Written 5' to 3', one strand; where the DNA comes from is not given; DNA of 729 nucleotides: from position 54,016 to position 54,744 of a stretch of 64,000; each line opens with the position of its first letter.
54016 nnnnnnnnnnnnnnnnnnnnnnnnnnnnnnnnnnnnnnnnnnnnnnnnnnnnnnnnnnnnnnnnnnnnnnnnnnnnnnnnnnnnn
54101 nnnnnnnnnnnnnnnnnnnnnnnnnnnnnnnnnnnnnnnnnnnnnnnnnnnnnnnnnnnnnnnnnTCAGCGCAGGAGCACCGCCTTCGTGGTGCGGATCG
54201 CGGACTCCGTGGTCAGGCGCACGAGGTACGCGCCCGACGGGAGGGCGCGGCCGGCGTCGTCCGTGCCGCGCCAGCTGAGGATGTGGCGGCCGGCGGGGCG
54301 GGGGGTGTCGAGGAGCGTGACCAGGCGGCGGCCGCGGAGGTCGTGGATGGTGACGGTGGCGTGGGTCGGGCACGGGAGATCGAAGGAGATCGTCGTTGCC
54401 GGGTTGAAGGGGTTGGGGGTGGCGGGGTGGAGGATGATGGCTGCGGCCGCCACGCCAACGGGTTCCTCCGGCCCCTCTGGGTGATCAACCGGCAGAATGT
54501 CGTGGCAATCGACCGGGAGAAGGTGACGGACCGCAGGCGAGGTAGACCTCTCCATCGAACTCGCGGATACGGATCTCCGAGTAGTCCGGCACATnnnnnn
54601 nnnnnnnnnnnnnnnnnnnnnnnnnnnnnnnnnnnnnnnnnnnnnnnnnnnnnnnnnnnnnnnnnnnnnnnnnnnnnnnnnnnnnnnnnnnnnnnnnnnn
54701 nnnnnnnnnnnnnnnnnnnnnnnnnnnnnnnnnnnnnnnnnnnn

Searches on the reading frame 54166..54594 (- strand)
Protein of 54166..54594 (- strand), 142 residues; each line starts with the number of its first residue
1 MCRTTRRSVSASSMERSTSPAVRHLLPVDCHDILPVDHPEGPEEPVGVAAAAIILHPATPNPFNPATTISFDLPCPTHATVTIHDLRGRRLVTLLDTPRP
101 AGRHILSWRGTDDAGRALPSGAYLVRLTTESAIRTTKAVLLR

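Call 3: search_protein_families(library=pfam, proteins=[window:54166-54594:-], max_evalue=0.1)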
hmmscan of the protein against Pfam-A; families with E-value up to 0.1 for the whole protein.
window:54166-54594:- (142 aa): 3 families
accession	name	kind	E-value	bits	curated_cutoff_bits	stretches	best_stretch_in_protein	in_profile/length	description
PF13860.13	FlgD_ig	-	2.8e-09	37.3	27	1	68-131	11-77/79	FlgD Ig-like domain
PF18962.6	Por_Secre_tail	-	0.00059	20.5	27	1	60-138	3-73/75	Secretion system C-terminal sorting domain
PF10029.15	DUF2271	-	0.044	13.9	27.3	1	99-134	72-105/136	Predicted periplasmic protein (DUF2271)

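Call 4: search_protein_families(library=ncbifam, proteins=[window:54166-54594:-], max_evalue=0.1)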
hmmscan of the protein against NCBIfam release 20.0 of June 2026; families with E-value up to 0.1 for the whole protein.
window:54166-54594:- (142 aa): 6 families
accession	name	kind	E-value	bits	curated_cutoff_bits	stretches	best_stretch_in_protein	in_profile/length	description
TIGR04183.1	Por_Secre_tail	domain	2.7e-07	30.4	23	1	59-139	2-70/72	T9SS type A sorting domain-containing protein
NF005176.1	PRK06655.1-1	equivalog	1.3e-06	28.4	230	1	78-132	98-152/197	flagellar hook assembly protein FlgD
NF033707.1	T9SS_sortase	equivalog_domain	1.7e-06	26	420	1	56-137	999-1085/1095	type IX secretion system sortase PorU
NF009276.0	PRK12633.1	equivalog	0.00044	20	383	1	65-132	116-184/234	flagellar basal body rod modification protein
NF009453.0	PRK12813.1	equivalog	0.0028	17.2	264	1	100-130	144-174/223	flagellar basal body rod modification protein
NF053608.1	Lsa66_OmpA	equivalog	0.099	11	700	0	105-131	204-230/581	fibronectin-binding adhesin Lsa66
